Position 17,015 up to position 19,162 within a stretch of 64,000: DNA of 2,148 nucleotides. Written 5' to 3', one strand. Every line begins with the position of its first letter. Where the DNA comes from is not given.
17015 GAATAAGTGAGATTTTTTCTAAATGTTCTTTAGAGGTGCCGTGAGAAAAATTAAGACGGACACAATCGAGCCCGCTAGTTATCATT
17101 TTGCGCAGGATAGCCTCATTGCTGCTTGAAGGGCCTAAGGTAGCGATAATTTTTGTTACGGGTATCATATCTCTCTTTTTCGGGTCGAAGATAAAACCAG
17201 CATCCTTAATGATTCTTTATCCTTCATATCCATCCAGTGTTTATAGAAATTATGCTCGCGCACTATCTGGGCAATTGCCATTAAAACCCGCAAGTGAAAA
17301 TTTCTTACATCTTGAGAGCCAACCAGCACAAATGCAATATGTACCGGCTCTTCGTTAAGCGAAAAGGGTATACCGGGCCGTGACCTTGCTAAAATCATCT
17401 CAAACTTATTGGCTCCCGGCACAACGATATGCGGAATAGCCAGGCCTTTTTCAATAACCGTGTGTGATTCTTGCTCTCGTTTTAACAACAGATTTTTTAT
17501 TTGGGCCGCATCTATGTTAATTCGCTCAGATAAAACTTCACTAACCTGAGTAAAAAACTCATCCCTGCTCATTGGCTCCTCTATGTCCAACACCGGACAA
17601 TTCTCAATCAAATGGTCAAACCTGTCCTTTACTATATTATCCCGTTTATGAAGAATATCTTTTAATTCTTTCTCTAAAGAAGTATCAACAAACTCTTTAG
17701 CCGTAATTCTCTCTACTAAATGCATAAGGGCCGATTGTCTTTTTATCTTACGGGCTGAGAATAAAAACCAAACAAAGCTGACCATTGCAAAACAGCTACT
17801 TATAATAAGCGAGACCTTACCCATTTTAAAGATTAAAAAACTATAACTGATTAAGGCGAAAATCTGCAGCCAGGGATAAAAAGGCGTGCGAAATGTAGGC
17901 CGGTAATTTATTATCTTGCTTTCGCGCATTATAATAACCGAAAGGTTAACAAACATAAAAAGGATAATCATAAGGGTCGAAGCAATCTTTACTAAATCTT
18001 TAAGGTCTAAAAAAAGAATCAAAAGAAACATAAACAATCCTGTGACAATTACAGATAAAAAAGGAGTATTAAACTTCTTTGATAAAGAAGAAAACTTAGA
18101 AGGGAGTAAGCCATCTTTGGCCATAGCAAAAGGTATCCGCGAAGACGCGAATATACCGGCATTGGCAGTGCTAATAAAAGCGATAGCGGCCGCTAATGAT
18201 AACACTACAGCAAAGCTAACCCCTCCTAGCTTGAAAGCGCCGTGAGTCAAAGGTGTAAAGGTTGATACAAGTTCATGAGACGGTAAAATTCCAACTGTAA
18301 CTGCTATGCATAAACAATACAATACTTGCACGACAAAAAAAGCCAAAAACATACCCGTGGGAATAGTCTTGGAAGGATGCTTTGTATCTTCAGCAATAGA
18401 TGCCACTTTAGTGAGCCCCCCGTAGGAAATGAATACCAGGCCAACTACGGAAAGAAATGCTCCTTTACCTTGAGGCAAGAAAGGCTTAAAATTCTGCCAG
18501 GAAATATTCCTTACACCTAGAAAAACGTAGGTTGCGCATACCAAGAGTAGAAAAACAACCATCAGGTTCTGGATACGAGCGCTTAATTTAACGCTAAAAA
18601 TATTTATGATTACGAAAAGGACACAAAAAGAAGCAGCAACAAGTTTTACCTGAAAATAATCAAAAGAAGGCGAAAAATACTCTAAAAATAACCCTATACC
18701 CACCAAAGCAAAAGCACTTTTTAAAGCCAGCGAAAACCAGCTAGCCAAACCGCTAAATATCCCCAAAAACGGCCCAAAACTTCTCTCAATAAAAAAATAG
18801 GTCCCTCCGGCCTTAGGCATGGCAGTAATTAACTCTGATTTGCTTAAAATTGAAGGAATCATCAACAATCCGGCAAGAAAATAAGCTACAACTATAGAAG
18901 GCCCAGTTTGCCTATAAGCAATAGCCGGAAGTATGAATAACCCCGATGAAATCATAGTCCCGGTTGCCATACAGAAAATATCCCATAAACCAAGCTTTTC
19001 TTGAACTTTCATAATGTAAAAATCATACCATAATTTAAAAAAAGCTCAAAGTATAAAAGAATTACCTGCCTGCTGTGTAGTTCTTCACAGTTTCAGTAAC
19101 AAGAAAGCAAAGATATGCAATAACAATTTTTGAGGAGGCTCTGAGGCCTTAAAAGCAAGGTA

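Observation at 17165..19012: APC-family permease fused to a PTS EIIA type-2 (EIIA-Ntr-like) domain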

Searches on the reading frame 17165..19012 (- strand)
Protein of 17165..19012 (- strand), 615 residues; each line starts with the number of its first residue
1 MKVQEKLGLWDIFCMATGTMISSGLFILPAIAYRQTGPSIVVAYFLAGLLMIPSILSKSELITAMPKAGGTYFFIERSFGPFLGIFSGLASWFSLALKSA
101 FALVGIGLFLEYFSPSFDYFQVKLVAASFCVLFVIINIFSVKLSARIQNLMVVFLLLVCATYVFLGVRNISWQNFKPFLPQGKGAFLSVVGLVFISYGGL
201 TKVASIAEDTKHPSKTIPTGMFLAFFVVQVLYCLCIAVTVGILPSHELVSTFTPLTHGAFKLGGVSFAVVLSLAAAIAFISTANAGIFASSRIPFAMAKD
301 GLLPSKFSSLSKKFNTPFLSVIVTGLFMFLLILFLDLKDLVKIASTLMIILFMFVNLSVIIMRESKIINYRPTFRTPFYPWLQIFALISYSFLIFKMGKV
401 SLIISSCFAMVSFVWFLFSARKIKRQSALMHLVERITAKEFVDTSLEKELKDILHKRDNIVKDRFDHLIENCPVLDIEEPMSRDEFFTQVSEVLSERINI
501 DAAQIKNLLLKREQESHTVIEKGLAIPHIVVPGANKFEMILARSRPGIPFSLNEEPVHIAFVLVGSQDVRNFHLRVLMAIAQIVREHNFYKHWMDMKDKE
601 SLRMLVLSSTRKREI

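Call 3: search_protein_families(library=pfam, proteins=[window:17165-19012:-], max_evalue=1)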
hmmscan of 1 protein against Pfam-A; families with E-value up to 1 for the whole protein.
window:17165-19012:- (615 aa): 4 families
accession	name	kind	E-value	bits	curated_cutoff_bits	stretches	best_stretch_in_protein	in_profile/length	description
PF13520.12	AA_permease_2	-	4e-45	154.9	27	1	7-395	1-402/427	Amino acid permease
PF00324.27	AA_permease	-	2.6e-43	148.9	24.6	1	12-400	2-423/470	Amino acid permease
PF00359.27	PTS_EIIA_2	-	4.7e-20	72.5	27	1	481-606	15-141/144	Phosphoenolpyruvate-dependent sugar phosphotransferase system, EIIA 2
PF03222.19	Trp_Tyr_perm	-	3.2e-07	30.2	22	1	14-250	10-249/393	Tryptophan/tyrosine permease family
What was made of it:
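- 17753..19012 (-): Permease core, aa 1-420: 12-TM APC/LeuT-fold transporter. AA_permease_2 E 4e-45 (call 3).
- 17192..17599 (-): PTS EIIA type-2 fold, aa 472-607. PF00359 E 4.7e-20 (call 3).
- On APC superfamily amino-acid permease (Pfam AA_permease_2 / AA_permease): 154.9 bits against 27, and 148.9 bits against 24.6 (call 3).
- On PTS EIIA type-2 (Mtl/Fru/Ntr) domain: PF00359 72.5 bits against 27, covering profile positions 15-141 of 144 (call 3).
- On Sugar PTS Enzyme II permease: No EIIC or EIIB family appears among the Pfam hits (call 3).
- Closest known: PRD-containing transcription activators with C-terminal EIIA-2 domains. Different: Here it is a 12-TM permease with no PRD or EIIB (call 3).
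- Checked: It gives PTS_EIIA_2 at aa 481-606 (E 4.7e-20, 72.5 bits against a cutoff of 27) (call 3).
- There is no EIIB and no phosphoryl sink, so substrate transport would not drain phosphate (call 3). No EIIB or EIIC domain is present (call 3).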

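Call 4: search_protein_families(library=ncbifam, proteins=[window:17165-19012:-], max_evalue=1)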
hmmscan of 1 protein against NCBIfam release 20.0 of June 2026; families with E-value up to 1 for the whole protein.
window:17165-19012:- (615 aa): 32 families (the best 25 are shown)
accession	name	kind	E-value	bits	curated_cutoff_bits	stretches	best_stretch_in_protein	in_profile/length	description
TIGR00909.1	2A0306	subfamily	1.2e-67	228.8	556.8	1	5-417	3-427/429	amino acid transporter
NF053761.1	BrChAATpBcaP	equivalog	9.9e-53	179.8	690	1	3-422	20-455/460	branched-chain amino acid transporter BcaP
NF008466.1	PRK11357.1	equivalog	2.4e-32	112.4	800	1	3-393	6-405/446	fructoselysine/psicoselysine transporter FrlA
TIGR00908.1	2A0305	equivalog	6e-32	111.1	381.75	1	3-423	5-434/442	ethanolamine permease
TIGR00906.1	2A0303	subfamily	7e-31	107.3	681.7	1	3-366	29-430/602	cationic amino acid transport permease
TIGR00911.1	2A0308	subfamily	1.8e-27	96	701.8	1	3-415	44-462/505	L-type amino acid transporter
NF008245.0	PRK11021.1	equivalog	1.4e-21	77.1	284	1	3-359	4-363/419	L-methionine/branched-chain amino acid transporter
NF007929.0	PRK10644.1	equivalog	2.8e-21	75.8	574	1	4-424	7-432/445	arginine/agmatine antiporter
TIGR00913.1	2A0310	subfamily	1.6e-20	73.3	578.7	1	12-410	9-441/480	amino acid permease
NF047867.1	AA_transp_ThrP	exception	5.5e-20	71.8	850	1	11-424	16-454/461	bifunctional threonine/serine APC transporter ThrP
NF007594.0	PRK10238.1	equivalog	6e-20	71.6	848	1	11-397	18-419/456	aromatic amino acid transporter AroP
NF008016.0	PRK10746.1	equivalog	2.6e-19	69.6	799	1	9-425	14-455/461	amino acid permease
TIGR01773.1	GABAperm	equivalog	1e-18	67.4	678.1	1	16-397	23-421/452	GABA permease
NF007602.0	PRK10249.1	equivalog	5.9e-18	65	851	1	12-426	28-457/458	phenylalanine transporter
NF008272.0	PRK11049.1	equivalog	7.8e-18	64.7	732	1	7-427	23-442/470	D-serine/D-alanine/glycine transporter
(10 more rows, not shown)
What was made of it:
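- On APC superfamily amino-acid permease (Pfam AA_permease_2 / AA_permease): All NCBIfam hits are below cutoff: TIGR00909 229 against 557, BcaP 180 against 690, FrlA 112 against 800 (call 4).
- On PtsN (EIIA-Ntr) equivalog: 29.6 bits against 138.7 for the fused domain (call 4).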

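Call 6: find_homologous_proteins(query=window:17165-19012:-, max_evalue=1e-10)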
Query window:17165-19012:- (615 aa): 6704 proteins with E <= 1e-10 among 8000 candidates; the best 120 are listed.
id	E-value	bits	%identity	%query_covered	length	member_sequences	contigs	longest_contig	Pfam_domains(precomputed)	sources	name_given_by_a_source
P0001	0.0e+0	1336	100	100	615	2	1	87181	PF13520.13,PF00359.28,PF00324.28,PF03222.20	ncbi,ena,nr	ncbi:MAG: amino acid permease [Omnitrophica bacterium]|nr:amino acid permease [Candidatus Omnitropho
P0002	0.0e+0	1318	99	100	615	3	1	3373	PF13520.13,PF00359.28,PF00324.28,PF03222.20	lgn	-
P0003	0.0e+0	1012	75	100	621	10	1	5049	PF13520.13,PF00359.28,PF00324.28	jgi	-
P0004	1.8e-296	1003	73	100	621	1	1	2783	PF13520.13,PF00359.28,PF00324.28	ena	-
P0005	3.3e-296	1002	73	100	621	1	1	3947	PF13520.13,PF00359.28,PF00324.28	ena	-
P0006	4.2e-296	1002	74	100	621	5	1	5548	PF13520.13,PF00359.28,PF00324.28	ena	-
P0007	1.2e-295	1000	73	100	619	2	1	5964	PF13520.13,PF00359.28,PF00324.28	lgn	-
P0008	7.8e-295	997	73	100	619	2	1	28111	PF13520.13,PF00359.28,PF00324.28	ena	-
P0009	1.3e-293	993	72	100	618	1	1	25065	PF13520.13,PF00359.28,PF00324.28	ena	-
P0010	6.6e-293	991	72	100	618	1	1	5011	PF13520.13,PF00359.28,PF00324.28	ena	-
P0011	6.9e-293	991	72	100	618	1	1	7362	PF13520.13,PF00359.28,PF00324.28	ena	-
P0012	2.7e-292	989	72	100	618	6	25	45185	PF13520.13,PF00359.28,PF00324.28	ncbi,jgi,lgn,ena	-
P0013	1.4e-291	987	72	100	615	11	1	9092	PF13520.13,PF00359.28,PF00324.28,PF03845.20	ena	-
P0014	4.9e-291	985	72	100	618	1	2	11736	PF13520.13,PF00359.28,PF00324.28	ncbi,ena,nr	ncbi:MAG: amino acid permease [Candidatus Omnitrophica bacterium]|nr:amino acid permease [Candidatus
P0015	5.4e-291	985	72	100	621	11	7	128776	PF13520.13,PF00359.28,PF00324.28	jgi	-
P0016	6.3e-291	984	72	100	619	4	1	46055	PF13520.13,PF00359.28,PF00324.28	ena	-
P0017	4.7e-290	982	72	100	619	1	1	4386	PF13520.13,PF00359.28,PF00324.28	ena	-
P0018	8.2e-290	981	71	100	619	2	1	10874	PF13520.13,PF00359.28,PF00324.28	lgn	-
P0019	9.2e-290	981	71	100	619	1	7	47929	PF13520.13,PF00359.28,PF00324.28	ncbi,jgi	-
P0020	2.7e-288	976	70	100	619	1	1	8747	PF13520.13,PF00359.28,PF00324.28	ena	-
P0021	4.0e-288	975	71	100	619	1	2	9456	PF13520.13,PF00359.28,PF00324.28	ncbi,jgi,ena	-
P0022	4.2e-288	975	72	100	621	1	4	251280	PF13520.13,PF00359.28,PF00324.28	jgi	-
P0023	6.0e-288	975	72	100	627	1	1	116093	PF13520.13,PF00359.28,PF00324.28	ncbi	ncbi:MAG: amino acid permease [Candidatus Omnitrophota bacterium]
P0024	9.6e-288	974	72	100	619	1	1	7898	PF13520.13,PF00359.28,PF00324.28,PF03222.20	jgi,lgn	-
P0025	3.2e-287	972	71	100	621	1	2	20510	PF13520.13,PF00359.28,PF00324.28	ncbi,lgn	-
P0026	4.1e-287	972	70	100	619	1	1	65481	PF13520.13,PF00359.28,PF00324.28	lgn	-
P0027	2.3e-286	969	70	100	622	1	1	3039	PF13520.13,PF00359.28,PF00324.28,PF03845.20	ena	-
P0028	1.1e-285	967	70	100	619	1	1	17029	PF13520.13,PF00359.28,PF00324.28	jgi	jgi:APA family basic amino acid/polyamine antiporter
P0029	1.3e-285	967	70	100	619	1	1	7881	PF13520.13,PF00359.28,PF00324.28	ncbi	-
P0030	4.2e-284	962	70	100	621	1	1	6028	PF13520.13,PF00359.28,PF00324.28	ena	-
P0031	4.3e-284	962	70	100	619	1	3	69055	PF13520.13,PF00359.28,PF00324.28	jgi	-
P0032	1.7e-283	960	71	100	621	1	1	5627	PF13520.13,PF00359.28,PF00324.28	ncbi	-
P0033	8.3e-283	958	69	100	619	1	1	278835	PF13520.13,PF00359.28,PF00324.28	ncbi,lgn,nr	ncbi:MAG: amino acid permease [Candidatus Omnitrophica bacterium]|nr:amino acid permease [Candidatus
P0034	1.1e-281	954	71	100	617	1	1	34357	PF13520.13,PF00359.28,PF00324.28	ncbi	ncbi:MAG: amino acid permease [Candidatus Omnitrophota bacterium]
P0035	8.8e-281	951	70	100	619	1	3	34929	PF13520.13,PF00359.28,PF00324.28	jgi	-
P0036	3.2e-280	949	69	100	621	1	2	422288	PF13520.13,PF00359.28,PF00324.28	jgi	jgi:amino acid transporter/mannitol/fructose-specific phosphotransferase system IIA component (Ntr-t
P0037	1.2e-277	941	69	100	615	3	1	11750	PF13520.13,PF00359.28,PF00324.28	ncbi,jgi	ncbi:MAG: amino acid permease [Candidatus Omnitrophota bacterium]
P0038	1.6e-276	937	69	100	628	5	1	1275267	PF13520.13,PF00359.28,PF00324.28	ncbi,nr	ncbi:MAG: amino acid permease [Candidatus Omnitrophota bacterium]|nr:MAG: amino acid permease [Candi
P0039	2.0e-276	937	68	100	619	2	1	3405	PF13520.13,PF00359.28,PF00324.28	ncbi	-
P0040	3.7e-274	929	67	100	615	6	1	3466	PF13520.13,PF00359.28,PF00324.28,PF03222.20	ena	-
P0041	7.8e-274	928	67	100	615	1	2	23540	PF13520.13,PF00359.28,PF00324.28,PF03222.20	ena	-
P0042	1.7e-273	927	67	100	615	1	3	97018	PF13520.13,PF00359.28,PF00324.28,PF03222.20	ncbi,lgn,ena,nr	ncbi:MAG: amino acid permease [Candidatus Omnitrophica bacterium]|nr:amino acid permease [Candidatus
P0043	4.7e-273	925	68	100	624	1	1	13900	PF13520.13,PF00359.28,PF00324.28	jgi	jgi:amino acid transporter/mannitol/fructose-specific phosphotransferase system IIA component (Ntr-t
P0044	1.1e-272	924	67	100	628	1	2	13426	PF13520.13,PF00359.28,PF00324.28,PF03222.20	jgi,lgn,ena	-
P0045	3.8e-271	919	68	100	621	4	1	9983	PF13520.13,PF00359.28,PF00324.28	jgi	-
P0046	4.0e-270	916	66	100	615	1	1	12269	PF13520.13,PF00359.28,PF00324.28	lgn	-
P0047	3.2e-268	910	67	100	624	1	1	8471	PF13520.13,PF00359.28,PF00324.28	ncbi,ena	-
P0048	2.0e-267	907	67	100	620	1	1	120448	PF13520.13,PF00359.28,PF00324.28,PF03222.20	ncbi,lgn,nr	ncbi:MAG: amino acid permease [Candidatus Omnitrophica bacterium]|nr:amino acid permease [Candidatus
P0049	8.8e-266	901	66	100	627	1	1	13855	PF13520.13,PF00359.28,PF00324.28,PF03222.20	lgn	-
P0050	5.4e-265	899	67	100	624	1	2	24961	PF13520.13,PF00359.28,PF00324.28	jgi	-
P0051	6.5e-265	899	66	100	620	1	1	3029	PF13520.13,PF00359.28,PF00324.28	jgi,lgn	-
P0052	2.2e-263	894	67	100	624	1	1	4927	PF13520.13,PF00359.28,PF00324.28,PF03222.20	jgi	jgi:basic amino acid/polyamine antiporter, APA family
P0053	2.4e-263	893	66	100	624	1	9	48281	PF13520.13,PF00359.28,PF00324.28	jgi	-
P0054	5.3e-262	889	67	100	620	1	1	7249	PF13520.13,PF00359.28,PF00324.28,PF03222.20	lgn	-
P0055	1.1e-261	888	73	90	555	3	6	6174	PF13520.13,PF00359.28,PF00324.28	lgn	-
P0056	1.6e-261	887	65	100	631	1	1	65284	PF13520.13,PF00359.28,PF00324.28,PF03222.20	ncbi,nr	ncbi:MAG: amino acid permease [Candidatus Omnitrophica bacterium]|nr:amino acid permease [Candidatus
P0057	1.7e-260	884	66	100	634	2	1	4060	PF13520.13,PF00359.28,PF00324.28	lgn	-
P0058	3.5e-258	876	66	100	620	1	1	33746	PF13520.13,PF00359.28,PF00324.28,PF03222.20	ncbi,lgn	-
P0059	6.9e-257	872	63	100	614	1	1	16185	PF13520.13,PF00359.28,PF00324.28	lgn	-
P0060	4.4e-250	850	64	100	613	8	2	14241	PF13520.13,PF00359.28,PF00324.28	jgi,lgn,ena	-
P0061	1.1e-249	848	70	88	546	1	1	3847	PF13520.13,PF00359.28,PF00324.28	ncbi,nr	ncbi:MAG: amino acid permease, partial [Candidatus Omnitrophica bacterium]|nr:amino acid permease [C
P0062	8.6e-239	812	64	93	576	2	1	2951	PF13520.13,PF00359.28,PF00324.28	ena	-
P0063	8.9e-235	799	59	100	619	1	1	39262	PF13520.13,PF00359.28,PF00324.28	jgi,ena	-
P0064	1.0e-234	799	59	100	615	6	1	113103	PF13520.13,PF00359.28,PF00324.28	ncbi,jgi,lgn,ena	-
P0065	4.5e-234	797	58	100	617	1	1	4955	PF13520.13,PF00359.28,PF00324.28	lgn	-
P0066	1.3e-225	769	57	100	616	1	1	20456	PF13520.13,PF00359.28,PF00324.28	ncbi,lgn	-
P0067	1.5e-225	769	59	97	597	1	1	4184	PF13520.13,PF00359.28,PF00324.28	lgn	-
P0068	3.0e-225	768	56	100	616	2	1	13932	PF13520.13,PF00359.28,PF00324.28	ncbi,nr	ncbi:MAG: amino acid permease [Candidatus Omnitrophica bacterium]|nr:amino acid permease [Candidatus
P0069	1.3e-212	726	54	100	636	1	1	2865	PF13520.13,PF00359.28,PF00324.28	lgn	-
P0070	1.9e-212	725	54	100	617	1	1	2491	PF13520.13,PF00359.28,PF00324.28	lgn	-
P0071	4.1e-212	724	54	100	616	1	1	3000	PF13520.13,PF00359.28,PF00324.28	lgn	-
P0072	1.1e-211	723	54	100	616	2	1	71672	PF13520.13,PF00359.28,PF00324.28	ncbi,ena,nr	ncbi:MAG: amino acid permease [Candidatus Cloacimonetes bacterium]|nr:amino acid permease [Candidatu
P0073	1.9e-209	715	53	100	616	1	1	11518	PF13520.13,PF00359.28,PF00324.28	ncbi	-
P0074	3.5e-209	715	53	100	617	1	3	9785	PF13520.13,PF00359.28,PF00324.28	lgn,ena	-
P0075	7.2e-209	714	52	100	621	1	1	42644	PF13520.13,PF00359.28,PF00324.28,PF03845.20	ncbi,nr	ncbi:MAG: amino acid permease [Candidatus Cloacimonadota bacterium]|nr:amino acid permease [Candidat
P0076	1.5e-208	713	53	100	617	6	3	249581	PF13520.13,PF00359.28,PF00324.28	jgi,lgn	-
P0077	7.6e-208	710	53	100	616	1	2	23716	PF13520.13,PF00359.28,PF00324.28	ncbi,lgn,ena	-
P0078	4.4e-207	708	72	73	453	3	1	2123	PF13520.13,PF00359.28,PF00324.28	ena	-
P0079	1.2e-206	706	54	98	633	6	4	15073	PF13520.13,PF00359.28,PF00324.28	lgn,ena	-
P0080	3.4e-206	705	52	100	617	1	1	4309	PF13520.13,PF00359.28,PF00324.28,PF03845.20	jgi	-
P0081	4.4e-206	704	51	100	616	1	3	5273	PF13520.13,PF00359.28,PF00324.28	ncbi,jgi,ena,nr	ncbi:MAG: hypothetical protein B1H02_06315 [Candidatus Latescibacteria bacterium 4484_107]|nr:MAG: h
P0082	5.9e-206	704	54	100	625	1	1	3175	PF13520.13,PF00359.28,PF00324.28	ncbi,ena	-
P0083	6.2e-206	704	53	100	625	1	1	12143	PF13520.13,PF00359.28,PF00324.28,PF03845.20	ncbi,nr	ncbi:MAG: amino acid permease [Candidatus Omnitrophica bacterium]|nr:amino acid permease [Candidatus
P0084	1.2e-205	703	51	100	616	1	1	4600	PF13520.13,PF00359.28,PF00324.28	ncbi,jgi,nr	ncbi:MAG: hypothetical protein DRP97_03550 [Candidatus Latescibacterota bacterium]|nr:MAG: hypotheti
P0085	2.6e-205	702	53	100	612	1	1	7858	PF13520.13,PF00359.28,PF00324.28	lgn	-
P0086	2.7e-205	702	50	100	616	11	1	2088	PF13520.13,PF00359.28,PF00324.28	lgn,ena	-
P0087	5.3e-205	701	53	100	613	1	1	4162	PF13520.13,PF00359.28,PF00324.28,PF03845.20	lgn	-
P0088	5.5e-205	701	51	99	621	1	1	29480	PF13520.13,PF00359.28,PF00324.28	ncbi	-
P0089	4.6e-204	698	53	100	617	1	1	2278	PF13520.13,PF00359.28,PF00324.28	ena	-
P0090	6.3e-204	697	53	100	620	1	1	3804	PF13520.13,PF00359.28,PF00324.28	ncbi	-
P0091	6.6e-204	697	52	100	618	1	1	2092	PF13520.13,PF00359.28,PF00324.28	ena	-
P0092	1.8e-203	696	51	100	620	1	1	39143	PF13520.13,PF00359.28,PF00324.28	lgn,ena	-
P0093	2.5e-203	695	52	100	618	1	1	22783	PF13520.13,PF00359.28,PF00324.28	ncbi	-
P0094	2.5e-203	695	52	100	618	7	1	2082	PF13520.13,PF00359.28,PF00324.28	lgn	-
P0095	3.4e-203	695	53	100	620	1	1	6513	PF13520.13,PF00359.28,PF00324.28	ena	-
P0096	4.7e-203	694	52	100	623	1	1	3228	PF13520.13,PF00359.28,PF00324.28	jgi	-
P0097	6.2e-203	694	52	100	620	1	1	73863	PF13520.13,PF00359.28,PF00324.28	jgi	-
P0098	7.7e-203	694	52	100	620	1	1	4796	PF13520.13,PF00359.28,PF00324.28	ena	-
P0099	9.5e-203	693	49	99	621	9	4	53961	PF13520.13,PF00359.28,PF00324.28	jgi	-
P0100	1.0e-202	693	53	100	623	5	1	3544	PF13520.13,PF00359.28,PF00324.28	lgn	-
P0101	1.2e-202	693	51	100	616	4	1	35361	PF13520.13,PF00359.28,PF00324.28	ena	-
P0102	1.2e-202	693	53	100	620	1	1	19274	PF13520.13,PF00359.28,PF00324.28,PF03845.20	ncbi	-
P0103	2.1e-202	692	52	100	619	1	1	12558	PF13520.13,PF00359.28,PF00324.28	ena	-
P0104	2.6e-202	692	52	100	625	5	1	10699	PF13520.13,PF00359.28,PF00324.28,PF03845.20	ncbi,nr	ncbi:MAG: amino acid permease [Candidatus Cloacimonetes bacterium]|nr:amino acid permease [Candidatu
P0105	2.6e-202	692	52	100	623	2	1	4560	PF13520.13,PF00359.28,PF00324.28,PF03845.20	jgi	-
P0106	3.4e-202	691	51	98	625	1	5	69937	PF13520.13,PF00359.28,PF00324.28,PF03845.20,PF03222.20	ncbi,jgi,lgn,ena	-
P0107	3.5e-202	691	51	100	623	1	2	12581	PF13520.13,PF00359.28,PF00324.28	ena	-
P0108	3.6e-202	691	52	100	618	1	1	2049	PF13520.13,PF00359.28,PF00324.28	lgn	-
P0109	1.0e-201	690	52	100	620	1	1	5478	PF13520.13,PF00359.28,PF00324.28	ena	-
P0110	1.2e-201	690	52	99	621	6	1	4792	PF13520.13,PF00359.28,PF00324.28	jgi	jgi:amino acid transporter/mannitol/fructose-specific phosphotransferase system IIA component (Ntr-t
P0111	2.8e-201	688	51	100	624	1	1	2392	PF13520.13,PF00359.28,PF00324.28,PF03845.20,PF03222.20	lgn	-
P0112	3.0e-201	688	51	100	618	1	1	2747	PF13520.13,PF00359.28,PF00324.28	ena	-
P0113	3.5e-201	688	51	100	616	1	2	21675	PF13520.13,PF00359.28,PF00324.28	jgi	-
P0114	4.2e-201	688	53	100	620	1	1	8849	PF13520.13,PF00359.28,PF00324.28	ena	-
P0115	4.9e-201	688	51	100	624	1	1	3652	PF13520.13,PF00359.28,PF00324.28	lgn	-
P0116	5.4e-201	688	51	100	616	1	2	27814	PF13520.13,PF00359.28,PF00324.28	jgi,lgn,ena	-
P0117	6.0e-201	687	51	100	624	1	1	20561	PF13520.13,PF00359.28,PF00324.28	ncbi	ncbi:amino acid permease [Candidatus Omnitrophota bacterium]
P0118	1.0e-200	687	53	98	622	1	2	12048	PF13520.13,PF00359.28,PF00324.28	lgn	-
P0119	1.0e-200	687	53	98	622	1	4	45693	PF13520.13,PF00359.28,PF00324.28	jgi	-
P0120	1.1e-200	687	51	100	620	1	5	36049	PF13520.13,PF00359.28,PF00324.28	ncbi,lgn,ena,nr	ncbi:MAG: amino acid permease [Candidatus Omnitrophica bacterium]|nr:amino acid permease [Candidatus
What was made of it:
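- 17165..19012 (-): Whole gene: 615-aa APC permease-EIIA-2 fusion. The stop codon is 17165-17167. It is 100% identical to NCBI 'MAG: amino acid permease [Omnitrophica bacterium]' (P0001, call 6).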

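Call 20: find_encoding_contigs(protein=P0038, flank=6000, max_places=2)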
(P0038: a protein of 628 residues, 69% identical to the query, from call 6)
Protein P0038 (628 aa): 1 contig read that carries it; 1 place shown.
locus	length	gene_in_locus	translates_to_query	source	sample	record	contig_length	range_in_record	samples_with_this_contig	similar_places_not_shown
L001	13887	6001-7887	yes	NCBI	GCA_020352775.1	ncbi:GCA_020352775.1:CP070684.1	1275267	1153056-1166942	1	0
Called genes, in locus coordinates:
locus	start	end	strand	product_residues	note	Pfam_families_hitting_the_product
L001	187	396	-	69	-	PF00313:CSD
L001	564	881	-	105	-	PF00076:RRM_1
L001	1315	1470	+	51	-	-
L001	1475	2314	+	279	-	PF07238:PilZ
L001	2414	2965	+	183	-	-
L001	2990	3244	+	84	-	-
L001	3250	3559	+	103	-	PF05708:Peptidase_C92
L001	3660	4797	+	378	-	PF12705:PDDEXK_1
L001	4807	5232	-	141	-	PF00472:RF-1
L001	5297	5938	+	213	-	PF21088:MS_channel_1st, PF00924:MS_channel_2nd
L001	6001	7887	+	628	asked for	PF00324:AA_permease, PF13520:AA_permease_2, PF00359:PTS_EIIA_2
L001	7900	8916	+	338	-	PF00224:PK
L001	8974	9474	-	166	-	PF13527:Acetyltransf_9, PF00583:Acetyltransf_1, PF13673:Acetyltransf_10 (weak), PF13508:Acetyltransf_7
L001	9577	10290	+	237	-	PF01171:ATP_bind_3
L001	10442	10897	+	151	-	PF22381:Staph_reg_Sar_Rot (weak), PF12802:MarR_2, PF01047:MarR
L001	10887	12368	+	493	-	PF02321:OEP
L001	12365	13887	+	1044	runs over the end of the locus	PF00873:ACR_tran, PF02355:SecD_SecF_C (weak)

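Call 21: find_encoding_contigs(protein=P0072, flank=6000, max_places=2)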
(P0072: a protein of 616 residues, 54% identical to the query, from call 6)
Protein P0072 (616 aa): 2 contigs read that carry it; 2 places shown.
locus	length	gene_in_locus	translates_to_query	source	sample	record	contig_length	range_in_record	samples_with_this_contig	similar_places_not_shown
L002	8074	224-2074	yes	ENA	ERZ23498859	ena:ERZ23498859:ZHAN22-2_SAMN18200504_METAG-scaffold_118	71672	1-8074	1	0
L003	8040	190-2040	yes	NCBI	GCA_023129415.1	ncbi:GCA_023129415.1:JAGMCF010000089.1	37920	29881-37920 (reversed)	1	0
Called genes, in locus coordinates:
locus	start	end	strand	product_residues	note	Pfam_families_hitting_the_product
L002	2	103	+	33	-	?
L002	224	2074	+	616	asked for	PF00324:AA_permease, PF13520:AA_permease_2, PF00359:PTS_EIIA_2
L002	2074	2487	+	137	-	PF04024:PspC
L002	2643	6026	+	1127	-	-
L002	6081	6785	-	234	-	-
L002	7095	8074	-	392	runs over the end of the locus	PF00155:Aminotran_1_2, PF01053:Cys_Met_Meta_PP (weak), PF01212:Beta_elim_lyase (weak)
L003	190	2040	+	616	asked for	PF00324:AA_permease, PF13520:AA_permease_2, PF00359:PTS_EIIA_2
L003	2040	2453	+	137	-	PF04024:PspC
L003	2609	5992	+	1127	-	-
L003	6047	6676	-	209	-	-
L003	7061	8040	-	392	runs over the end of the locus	PF00155:Aminotran_1_2, PF01053:Cys_Met_Meta_PP (weak), PF01212:Beta_elim_lyase (weak)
